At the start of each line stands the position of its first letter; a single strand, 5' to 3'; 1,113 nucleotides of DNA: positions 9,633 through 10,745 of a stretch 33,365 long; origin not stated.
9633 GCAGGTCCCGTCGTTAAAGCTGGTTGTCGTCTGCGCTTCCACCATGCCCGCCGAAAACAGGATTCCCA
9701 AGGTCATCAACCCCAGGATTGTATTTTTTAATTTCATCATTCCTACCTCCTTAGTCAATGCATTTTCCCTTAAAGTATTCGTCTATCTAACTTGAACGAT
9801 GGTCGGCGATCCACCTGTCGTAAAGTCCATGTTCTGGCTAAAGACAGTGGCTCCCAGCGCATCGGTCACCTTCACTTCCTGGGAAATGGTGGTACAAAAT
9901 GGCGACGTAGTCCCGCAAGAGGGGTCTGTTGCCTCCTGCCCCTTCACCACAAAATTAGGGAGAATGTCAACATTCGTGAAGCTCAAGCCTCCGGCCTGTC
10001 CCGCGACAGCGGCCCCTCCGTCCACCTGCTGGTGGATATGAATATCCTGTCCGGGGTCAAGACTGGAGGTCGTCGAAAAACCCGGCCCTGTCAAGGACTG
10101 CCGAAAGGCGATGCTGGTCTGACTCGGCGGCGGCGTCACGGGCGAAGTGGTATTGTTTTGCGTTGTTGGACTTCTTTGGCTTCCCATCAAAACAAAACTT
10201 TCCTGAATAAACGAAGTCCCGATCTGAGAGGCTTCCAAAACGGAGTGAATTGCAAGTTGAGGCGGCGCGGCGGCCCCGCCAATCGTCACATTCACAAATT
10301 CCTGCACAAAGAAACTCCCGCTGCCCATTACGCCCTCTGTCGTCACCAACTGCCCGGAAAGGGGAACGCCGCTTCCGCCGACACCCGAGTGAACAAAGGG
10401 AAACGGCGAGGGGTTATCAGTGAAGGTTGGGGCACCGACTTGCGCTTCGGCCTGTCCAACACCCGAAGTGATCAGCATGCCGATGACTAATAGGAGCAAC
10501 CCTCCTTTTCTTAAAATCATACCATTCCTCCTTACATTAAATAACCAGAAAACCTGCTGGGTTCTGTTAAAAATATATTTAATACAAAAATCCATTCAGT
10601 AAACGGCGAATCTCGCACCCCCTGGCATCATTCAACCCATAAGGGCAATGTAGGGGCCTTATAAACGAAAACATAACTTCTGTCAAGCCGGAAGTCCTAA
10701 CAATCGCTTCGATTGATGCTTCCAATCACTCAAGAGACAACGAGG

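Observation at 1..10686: Envelope locus with no enzymes: two secreted paralogues, then three outer-membrane barrels, then giant lipoproteins. Candidate novel surface-fibre or surface-display export system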

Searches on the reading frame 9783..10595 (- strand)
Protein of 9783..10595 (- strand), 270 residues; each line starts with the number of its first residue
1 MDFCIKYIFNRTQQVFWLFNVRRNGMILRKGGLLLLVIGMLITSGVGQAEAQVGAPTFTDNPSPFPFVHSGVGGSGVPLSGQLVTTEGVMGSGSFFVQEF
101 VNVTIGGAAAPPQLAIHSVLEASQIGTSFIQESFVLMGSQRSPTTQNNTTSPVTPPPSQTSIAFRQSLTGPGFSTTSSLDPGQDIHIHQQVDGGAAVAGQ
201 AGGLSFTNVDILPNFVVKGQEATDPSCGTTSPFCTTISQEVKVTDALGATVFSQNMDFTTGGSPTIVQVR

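Call 7: search_protein_families(library=pfam, max_evalue=0.1, proteins=[window:9783-10595:-])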
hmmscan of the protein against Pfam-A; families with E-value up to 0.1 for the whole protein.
window:9783-10595:- (270 aa): 1 family
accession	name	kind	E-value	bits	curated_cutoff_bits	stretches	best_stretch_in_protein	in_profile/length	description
PF08105.16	Antimicrobial10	-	0.036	14.6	25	1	26-65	1-41/50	Metchnikowin family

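Call 8: search_protein_families(library=ncbifam, max_evalue=0.1, proteins=[window:9783-10595:-])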
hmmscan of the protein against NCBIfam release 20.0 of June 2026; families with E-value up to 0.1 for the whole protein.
window:9783-10595:- (270 aa): 0 families

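Call 14: find_homologous_proteins(query=window:9783-10520:-, max_evalue=0.001)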
Query window:9783-10520:- (245 aa): 29 proteins with E <= 0.001 among 3138 candidates.
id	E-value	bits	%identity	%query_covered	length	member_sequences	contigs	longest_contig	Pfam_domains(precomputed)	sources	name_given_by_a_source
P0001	4.1e-151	519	100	100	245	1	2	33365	-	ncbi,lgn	ncbi:MAG: hypothetical protein ACE5F7_00035 [Nitrospiria bacterium]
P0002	2.3e-118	412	81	99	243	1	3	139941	-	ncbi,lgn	-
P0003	5.1e-117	407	77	99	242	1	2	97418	-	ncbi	-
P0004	1.4e-84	301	62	98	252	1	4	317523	-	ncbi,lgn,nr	ncbi:MAG: hypothetical protein HY282_05330 [Nitrospirae bacterium]|nr:hypothetical protein [Candidat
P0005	9.6e-81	289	61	98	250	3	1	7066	-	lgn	-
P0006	5.2e-80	286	61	98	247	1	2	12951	-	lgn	-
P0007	1.4e-79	285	60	98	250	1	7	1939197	-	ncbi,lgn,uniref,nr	ncbi:hypothetical protein [Candidatus Manganitrophus noduliformans]|uniref:CHRD domain-containing pr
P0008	2.7e-78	281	60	98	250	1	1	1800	-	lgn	-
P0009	4.1e-78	280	63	93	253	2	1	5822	-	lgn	-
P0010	2.6e-77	278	60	98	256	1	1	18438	-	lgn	-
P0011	7.1e-77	276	61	98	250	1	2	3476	-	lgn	-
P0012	7.6e-77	276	61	96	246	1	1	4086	-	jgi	jgi:hypothetical protein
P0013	1.0e-76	276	57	98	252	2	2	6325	-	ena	-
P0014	6.7e-76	273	59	98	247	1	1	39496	-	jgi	jgi:hypothetical protein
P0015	8.4e-76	273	59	98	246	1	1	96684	-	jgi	jgi:hypothetical protein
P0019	2.6e-72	261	58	99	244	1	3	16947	-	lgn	-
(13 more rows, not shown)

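Call 15: find_encoding_contigs(protein=P0007, flank=10000, max_places=4)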
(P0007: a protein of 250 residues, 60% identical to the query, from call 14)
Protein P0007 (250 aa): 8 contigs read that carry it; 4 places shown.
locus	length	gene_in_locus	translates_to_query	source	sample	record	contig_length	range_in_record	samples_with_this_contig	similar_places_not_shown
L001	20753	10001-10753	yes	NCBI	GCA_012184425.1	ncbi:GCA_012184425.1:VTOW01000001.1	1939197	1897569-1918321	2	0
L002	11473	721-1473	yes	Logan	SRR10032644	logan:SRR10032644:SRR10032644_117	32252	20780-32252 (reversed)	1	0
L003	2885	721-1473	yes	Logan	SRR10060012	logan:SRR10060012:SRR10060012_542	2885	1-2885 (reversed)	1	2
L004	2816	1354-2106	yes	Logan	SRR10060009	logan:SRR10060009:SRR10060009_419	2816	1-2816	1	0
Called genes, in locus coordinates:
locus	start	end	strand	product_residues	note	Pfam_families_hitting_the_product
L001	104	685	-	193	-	-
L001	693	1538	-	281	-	PF02540:NAD_synthase (weak)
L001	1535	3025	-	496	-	PF00675:Peptidase_M16, PF05193:Peptidase_M16_C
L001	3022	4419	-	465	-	PF00675:Peptidase_M16, PF05193:Peptidase_M16_C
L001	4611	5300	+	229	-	PF13801:Metal_resist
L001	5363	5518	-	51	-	PF04945:YHS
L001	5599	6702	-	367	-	PF21016:RlmN_N, PF04055:Radical_SAM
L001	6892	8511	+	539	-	PF13205:Big_5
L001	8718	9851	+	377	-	-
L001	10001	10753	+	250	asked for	-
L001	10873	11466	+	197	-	-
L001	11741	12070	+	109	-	-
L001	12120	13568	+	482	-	PF06980:DUF1302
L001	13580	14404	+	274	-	-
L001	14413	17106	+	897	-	PF13432:TPR_16, PF14559:TPR_19, PF00515:TPR_1, PF07719:TPR_2, PF13432:TPR_16, PF14559:TPR_19, PF13424:TPR_12, PF13414:TPR_11, +52 more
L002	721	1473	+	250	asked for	-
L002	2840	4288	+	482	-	PF06980:DUF1302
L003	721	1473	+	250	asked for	-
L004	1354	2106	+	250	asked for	-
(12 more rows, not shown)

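Call 16: find_encoding_contigs(protein=P0004, flank=10000, max_places=3)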
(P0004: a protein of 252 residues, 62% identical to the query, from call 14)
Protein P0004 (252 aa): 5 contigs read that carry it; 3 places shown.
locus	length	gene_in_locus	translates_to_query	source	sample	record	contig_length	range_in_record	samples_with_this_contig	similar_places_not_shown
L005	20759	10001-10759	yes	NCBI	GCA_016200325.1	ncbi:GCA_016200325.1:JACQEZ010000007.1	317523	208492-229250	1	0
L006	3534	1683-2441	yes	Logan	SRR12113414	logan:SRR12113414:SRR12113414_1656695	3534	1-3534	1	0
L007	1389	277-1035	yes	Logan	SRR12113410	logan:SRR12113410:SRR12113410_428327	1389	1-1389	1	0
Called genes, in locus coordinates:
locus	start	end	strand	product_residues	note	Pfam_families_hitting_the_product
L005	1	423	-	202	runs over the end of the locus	-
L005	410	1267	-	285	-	PF02540:NAD_synthase (weak)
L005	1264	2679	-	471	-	PF00675:Peptidase_M16, PF05193:Peptidase_M16_C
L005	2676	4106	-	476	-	PF00675:Peptidase_M16, PF05193:Peptidase_M16_C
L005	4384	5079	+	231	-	PF13801:Metal_resist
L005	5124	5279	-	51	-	PF04945:YHS, PF24273:TRASH_HVO_1752_C (weak)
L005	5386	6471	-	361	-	PF21016:RlmN_N, PF04055:Radical_SAM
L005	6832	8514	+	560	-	PF13205:Big_5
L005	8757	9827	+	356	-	-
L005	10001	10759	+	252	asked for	-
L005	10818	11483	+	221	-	-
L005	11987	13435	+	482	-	PF06980:DUF1302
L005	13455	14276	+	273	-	-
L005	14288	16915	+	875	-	PF13432:TPR_16, PF14559:TPR_19, PF13414:TPR_11, PF13432:TPR_16, PF13432:TPR_16, PF13424:TPR_12, PF23914:TPR_CcmH_CycH, PF13432:TPR_16, +46 more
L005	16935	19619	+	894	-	-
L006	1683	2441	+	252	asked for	-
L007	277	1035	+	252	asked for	-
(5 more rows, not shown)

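Call 32: predict_structure(alignment_id=A1)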
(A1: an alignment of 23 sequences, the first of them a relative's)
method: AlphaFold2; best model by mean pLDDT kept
length: 245 residues; sequences in the alignment: 23
mean_pLDDT: 43.7   pTM: 0.34
mean pLDDT of the five models: 43.7, 41.1, 38.6, 37.7, 37.5
residues with pLDDT >= 90: 0; 70-90: 4; 50-70: 82; < 50: 159
segments of 3 or more residues with pLDDT < 50: 20-56, 98-103, 114-140, 143-212, 233-245
pLDDT, mean of each block of 10 residues (from residue 1): 61 61 30 28 30 45 57 61 62 55 52 43 35 39 43 39 38 35 24 28 32 51 55 44 42
secondary structure, 60 per line:
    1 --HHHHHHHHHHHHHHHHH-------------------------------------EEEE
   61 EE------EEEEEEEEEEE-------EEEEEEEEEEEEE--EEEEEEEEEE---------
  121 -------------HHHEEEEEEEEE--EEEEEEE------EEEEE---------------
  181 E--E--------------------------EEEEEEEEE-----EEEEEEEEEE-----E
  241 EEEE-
elements in order: H3-19 E57-62 E69-79 E87-99 E102-111 E137-145 E148-154 E161-165 E211-219 E225-234 E240-244

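Call 33: search_protein_representatives(alignment_id=A1)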
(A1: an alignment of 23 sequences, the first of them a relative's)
Query: 23 sequences, 251 profile positions. Proteins with E-value up to 0.001 (for the whole library): 6; up to 1e-10: 5; up to 1e-30: 5. The best 6 are listed.
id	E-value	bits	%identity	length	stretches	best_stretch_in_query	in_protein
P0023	1.5e-112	391.4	-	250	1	2-251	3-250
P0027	7.1e-111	385.9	-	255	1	2-251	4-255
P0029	2.7e-70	253.0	-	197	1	68-205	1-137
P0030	5.8e-57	209.3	-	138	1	116-251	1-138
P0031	2.7e-51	190.8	-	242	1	6-251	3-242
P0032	5.7e-04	35.7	-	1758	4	23-90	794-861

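Call 35: find_related_loci(query=A1, collection=genome_contigs, flank=10000)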
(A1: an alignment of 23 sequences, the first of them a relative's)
Query A1 (245 aa) in genome_contigs; peptide patterns used: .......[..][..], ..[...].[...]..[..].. (x = any residue, [..] = any of these).
195 stretches matched a pattern; 5 encode a relative of the query (tblastn E <= 1e-3); 5 distinct loci.
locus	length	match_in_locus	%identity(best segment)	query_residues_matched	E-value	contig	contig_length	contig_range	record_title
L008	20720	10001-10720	81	1-243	1e-126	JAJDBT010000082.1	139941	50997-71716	MAG: Nitrospirota bacterium isolate OFTM211 OFTM211_81, whole genome shotgun sequence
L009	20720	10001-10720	77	1-243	2e-125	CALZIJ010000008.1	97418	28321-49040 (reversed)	MAG: Nitrospiria bacterium isolate FO_M_Nitrospirota_01.1 genome assembly, contig: scaffold_423, whole genome shotgun se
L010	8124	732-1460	57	4-243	2e-83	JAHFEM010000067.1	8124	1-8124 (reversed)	MAG: Nitrospirae bacterium isolate nzgw269 NODE_10550_length_8125_cov_3.549725, whole genome shotgun sequence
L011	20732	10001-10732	60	5-243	5e-77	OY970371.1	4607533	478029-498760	MAG: Candidatus Manganitrophaceae bacterium isolate MFD03066.bin.c.2 genome assembly, chromosome: 1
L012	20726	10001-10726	61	4-243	1e-85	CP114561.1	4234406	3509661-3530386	MAG: Candidatus Manganitrophus sp. isolate GAC4 chromosome, complete genome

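Call 81: search_protein_families(library=pfam, alignment_id=A1, max_evalue=10)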
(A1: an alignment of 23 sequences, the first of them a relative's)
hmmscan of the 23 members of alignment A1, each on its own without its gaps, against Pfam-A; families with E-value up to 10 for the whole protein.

A. member 1, P0001 (245 aa): 1 family
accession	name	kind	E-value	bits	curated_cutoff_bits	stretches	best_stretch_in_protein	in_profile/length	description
PF08105.16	Antimicrobial10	-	0.031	14.8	25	1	1-40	1-41/50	Metchnikowin family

B. families by the number of members that match (of 23 scanned): 4 families
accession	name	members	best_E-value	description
PF08105.16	Antimicrobial10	2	0.031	Metchnikowin family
PF07988.17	LMSTEN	2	0.12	LMSTEN motif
PF19733.4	DUF6223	1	0.096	Family of unknown function (DUF6223)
PF25549.1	DUF7927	1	0.18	Domain of unknown function (DUF7927)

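Call 84: find_encoding_contigs(protein=P0031, flank=10000, max_places=2)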
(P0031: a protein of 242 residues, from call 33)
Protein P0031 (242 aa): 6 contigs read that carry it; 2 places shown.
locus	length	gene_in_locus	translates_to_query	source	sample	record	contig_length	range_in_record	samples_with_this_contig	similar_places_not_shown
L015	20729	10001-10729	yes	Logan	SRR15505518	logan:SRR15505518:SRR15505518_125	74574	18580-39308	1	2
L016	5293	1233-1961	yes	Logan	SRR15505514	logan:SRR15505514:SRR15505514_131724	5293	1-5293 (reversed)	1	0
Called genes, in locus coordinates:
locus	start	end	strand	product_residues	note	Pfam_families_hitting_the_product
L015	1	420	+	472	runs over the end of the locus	PF05221:AdoHcyase, PF00670:AdoHcyase_NAD, PF02826:2-Hacid_dh_C (weak)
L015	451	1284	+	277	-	PF17848:Zn_ribbon_ACC, PF01039:Carboxyl_trans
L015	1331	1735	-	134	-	PF01242:PTPS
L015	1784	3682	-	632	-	PF05157:MshEN, PF00437:T2SSE, PF13401:AAA_22 (weak), PF13248:Zn_ribbon_3 (faint), PF12773:DZR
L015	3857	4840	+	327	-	-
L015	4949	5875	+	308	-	-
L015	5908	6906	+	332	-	PF01695:IstB_IS21 (weak), PF02562:PhoH, PF13245:AAA_19 (weak), PF13604:AAA_30 (weak)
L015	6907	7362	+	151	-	PF02130:YbeY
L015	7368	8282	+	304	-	PF02881:SRP54_N, PF00448:SRP54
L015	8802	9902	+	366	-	-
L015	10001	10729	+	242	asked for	-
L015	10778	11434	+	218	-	-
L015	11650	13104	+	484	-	PF06980:DUF1302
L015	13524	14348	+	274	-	-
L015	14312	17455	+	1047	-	PF00515:TPR_1, PF07719:TPR_2 (weak), PF13181:TPR_8, PF13424:TPR_12 (weak), PF00515:TPR_1, PF07719:TPR_2 (weak), PF14559:TPR_19, PF13432:TPR_16, +30 more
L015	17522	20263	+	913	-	-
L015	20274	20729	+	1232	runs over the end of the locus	PF18911:PKD_4 (weak), PF22352:K319L-like_PKD, PF13385:Laminin_G_3, PF07250:Glyoxal_oxid_N (faint), PF16656:Pur_ac_phosph_N (weak), PF13415:Beta-prop_FBX42 (weak), PF24681:Kelch_KLHDC2_KLHL20_DRC7 (weak), PF24981:Beta-prop_ATRN-LZTR1 (weak), +5 more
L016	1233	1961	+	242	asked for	-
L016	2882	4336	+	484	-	PF06980:DUF1302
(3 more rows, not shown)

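Call 85: find_encoding_contigs(protein=P0019, flank=10000, max_places=2)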
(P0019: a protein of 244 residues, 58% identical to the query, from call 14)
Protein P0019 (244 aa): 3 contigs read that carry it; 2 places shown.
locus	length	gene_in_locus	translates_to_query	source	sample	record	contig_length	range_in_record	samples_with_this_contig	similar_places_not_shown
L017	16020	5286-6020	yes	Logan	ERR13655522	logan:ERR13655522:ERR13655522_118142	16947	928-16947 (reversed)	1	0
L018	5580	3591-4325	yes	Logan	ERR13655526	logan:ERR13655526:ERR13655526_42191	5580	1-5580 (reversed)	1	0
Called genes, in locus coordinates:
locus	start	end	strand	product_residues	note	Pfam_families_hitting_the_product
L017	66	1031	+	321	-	-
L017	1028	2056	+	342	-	-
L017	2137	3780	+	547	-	PF13205:Big_5 (weak)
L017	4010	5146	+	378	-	-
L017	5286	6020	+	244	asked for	-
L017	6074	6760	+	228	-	-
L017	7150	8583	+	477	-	PF06980:DUF1302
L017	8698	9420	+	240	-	-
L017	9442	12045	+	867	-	PF13432:TPR_16, PF14559:TPR_19 (weak), PF00515:TPR_1 (weak), PF07719:TPR_2 (weak), PF13432:TPR_16, PF14559:TPR_19, PF00515:TPR_1, PF13432:TPR_16, +25 more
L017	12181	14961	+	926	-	PF13620:CarboxypepD_reg (faint)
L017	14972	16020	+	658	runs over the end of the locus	?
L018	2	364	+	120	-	?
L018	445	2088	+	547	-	PF13205:Big_5 (weak)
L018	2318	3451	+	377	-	-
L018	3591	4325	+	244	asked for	-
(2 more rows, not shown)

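Call 86: find_encoding_contigs(protein=P0015, flank=10000, max_places=2)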
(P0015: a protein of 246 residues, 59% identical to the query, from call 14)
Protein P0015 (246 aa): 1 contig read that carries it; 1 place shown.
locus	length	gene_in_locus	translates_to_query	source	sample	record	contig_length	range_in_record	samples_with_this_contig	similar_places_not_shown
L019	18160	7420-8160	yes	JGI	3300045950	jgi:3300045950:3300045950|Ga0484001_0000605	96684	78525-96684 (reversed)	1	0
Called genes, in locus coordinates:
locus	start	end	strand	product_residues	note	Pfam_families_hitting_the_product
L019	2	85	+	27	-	?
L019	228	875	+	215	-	PF13801:Metal_resist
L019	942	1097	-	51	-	PF04945:YHS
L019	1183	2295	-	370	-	PF21016:RlmN_N, PF04055:Radical_SAM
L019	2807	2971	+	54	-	-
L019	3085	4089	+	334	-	PF03781:FGE-sulfatase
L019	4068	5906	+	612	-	PF13205:Big_5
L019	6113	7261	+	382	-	-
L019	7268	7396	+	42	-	-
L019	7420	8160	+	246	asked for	-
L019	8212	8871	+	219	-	-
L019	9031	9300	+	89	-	-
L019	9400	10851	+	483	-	PF06980:DUF1302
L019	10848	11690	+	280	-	-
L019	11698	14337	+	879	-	PF14559:TPR_19, PF00515:TPR_1, PF07719:TPR_2, PF13181:TPR_8, PF13432:TPR_16, PF13414:TPR_11, PF13432:TPR_16, PF14559:TPR_19, +66 more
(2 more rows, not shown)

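Call 91: search_protein_families(library=pfam, max_evalue=0.01, proteins=[L017:66-1031:+, L017:1028-2056:+, L015:8802-9902:+])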
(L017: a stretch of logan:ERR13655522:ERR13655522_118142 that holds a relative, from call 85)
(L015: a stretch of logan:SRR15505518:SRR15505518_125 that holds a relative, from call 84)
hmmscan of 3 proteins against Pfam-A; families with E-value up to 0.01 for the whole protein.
L017:66-1031:+ (321 aa): 0 families

L017:1028-2056:+ (342 aa): 0 families

L015:8802-9902:+ (366 aa): 0 families

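Call 99: fold_search(model_id=the predicted structure, library=pdb)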
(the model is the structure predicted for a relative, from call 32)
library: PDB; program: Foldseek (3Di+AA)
matches with E <= 10: 518; with E <= 0.001: 0
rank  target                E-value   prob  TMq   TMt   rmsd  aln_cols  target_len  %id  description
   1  1w8o_A                1.5e-01  0.10  0.14  0.08  18.6       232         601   12  Contribution of the Active Site Aspartic Acid to Catalysis in the Bacterial Neuraminidase from Micromonospora viridifa (released 2004-09-29)
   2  2ber                  2.3e-01  0.11  0.15  0.09  17.9       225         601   14  Y370G Active Site Mutant of the Sialidase from Micromonospora viridifaciens in complex with beta-Neu5Ac (sialic acid). (released 2005-04-04)
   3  2bzd_A                3.3e-01  0.08  0.14  0.08  18.9       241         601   12  Galactose recognition by the carbohydrate-binding module of a bacterial sialidase. (released 2005-08-19)
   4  8tnj_A                5.5e-01  0.08  0.18  0.13  16.9       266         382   10  Cryo-EM structure of HLA-B*73:01 bound to a 9mer peptide and two Fabs (released 2024-08-14)
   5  9sob_R                6.1e-01  0.05  0.17  0.05  21.0       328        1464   10  Structural Model of the Nuclear Pore Complex in Arabidopsis thaliana (released 2025-11-05)
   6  1eus                  7.9e-01  0.05  0.13  0.11  18.1       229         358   13  SIALIDASE COMPLEXED WITH 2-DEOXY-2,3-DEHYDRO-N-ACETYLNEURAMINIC ACID (released 1997-01-11)
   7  8xcj_F                8.4e-01  0.03  0.11  0.07  40.9       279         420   14  Open State of central tail fiber of bacteriophage lambda upon binding to LamB (gpJ713-LamB complex) (released 2024-05-01)
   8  6thg_E                9.8e-01  0.04  0.14  0.10  18.7       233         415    7  Cedar Virus attachment glycoprotein (G) in complex with human ephrin-B1 (released 2019-12-18)
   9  2bzd_C                1.1e+00  0.05  0.15  0.08  18.7       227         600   12  Galactose recognition by the carbohydrate-binding module of a bacterial sialidase. (released 2005-08-19)
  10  4k3p_A                1.2e+00  0.02  0.11  0.08  17.9       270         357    7  E. coli sliding clamp in complex with AcQLALF (released 2013-05-01)
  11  6apn_B                1.3e+00  0.07  0.18  0.12  18.3       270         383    6  HLA-A*0201 single chain trimer with HPV.16 E7 peptide LLMGTLGIV (released 2018-08-22)
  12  6izo_B                1.3e+00  0.02  0.11  0.09  17.2       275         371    8  Crystal structure of DNA polymerase sliding clamp from Caulobacter crescentus (released 2019-11-27)
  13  8beu_A                1.3e+00  0.04  0.14  0.09  16.8       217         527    8  Structure of D188A-fructofuranosidase from Rhodotorula dairenensis in complex with raffinose (released 2022-12-28)
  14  6p7y_A                1.4e+00  0.03  0.14  0.10  17.9       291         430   10  Crystal Structure of the Cedar henipavirus Attachment G Glycoprotein globular domain in complex with the receptor ephr (released 2019-09-25)
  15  9c3e_H                1.6e+00  0.09  0.20  0.16  17.8       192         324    7  TCR - CD3 complex bound to HLA (released 2024-10-02)
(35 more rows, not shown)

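Call 105: search_solved_structures(query=A1, max_evalue=10)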
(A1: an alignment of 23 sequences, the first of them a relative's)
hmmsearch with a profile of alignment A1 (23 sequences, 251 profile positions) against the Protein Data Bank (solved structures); distinct sequences matched with E-value up to 10: 0.

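Call 107: search_solved_structures(query=A8, max_evalue=10)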
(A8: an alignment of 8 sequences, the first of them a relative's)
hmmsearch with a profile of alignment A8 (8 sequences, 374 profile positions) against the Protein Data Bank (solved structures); distinct sequences matched with E-value up to 10: 5.
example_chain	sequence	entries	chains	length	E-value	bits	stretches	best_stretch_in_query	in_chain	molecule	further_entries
9jsd_A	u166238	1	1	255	0.29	13.5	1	213-268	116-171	Vacuolar-sorting protein SNF7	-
5hkd_A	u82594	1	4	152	1.5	11.1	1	22-53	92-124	Ion transport protein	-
9plq_A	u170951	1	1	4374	2.8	10.3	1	3-92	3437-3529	E3 ubiquitin-protein ligase HUWE1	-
9plr_A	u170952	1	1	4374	2.8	10.3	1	3-92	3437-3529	E3 ubiquitin-protein ligase HUWE1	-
7jq9_A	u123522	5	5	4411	2.8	10.3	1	3-92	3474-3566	E3 ubiquitin-protein ligase HUWE1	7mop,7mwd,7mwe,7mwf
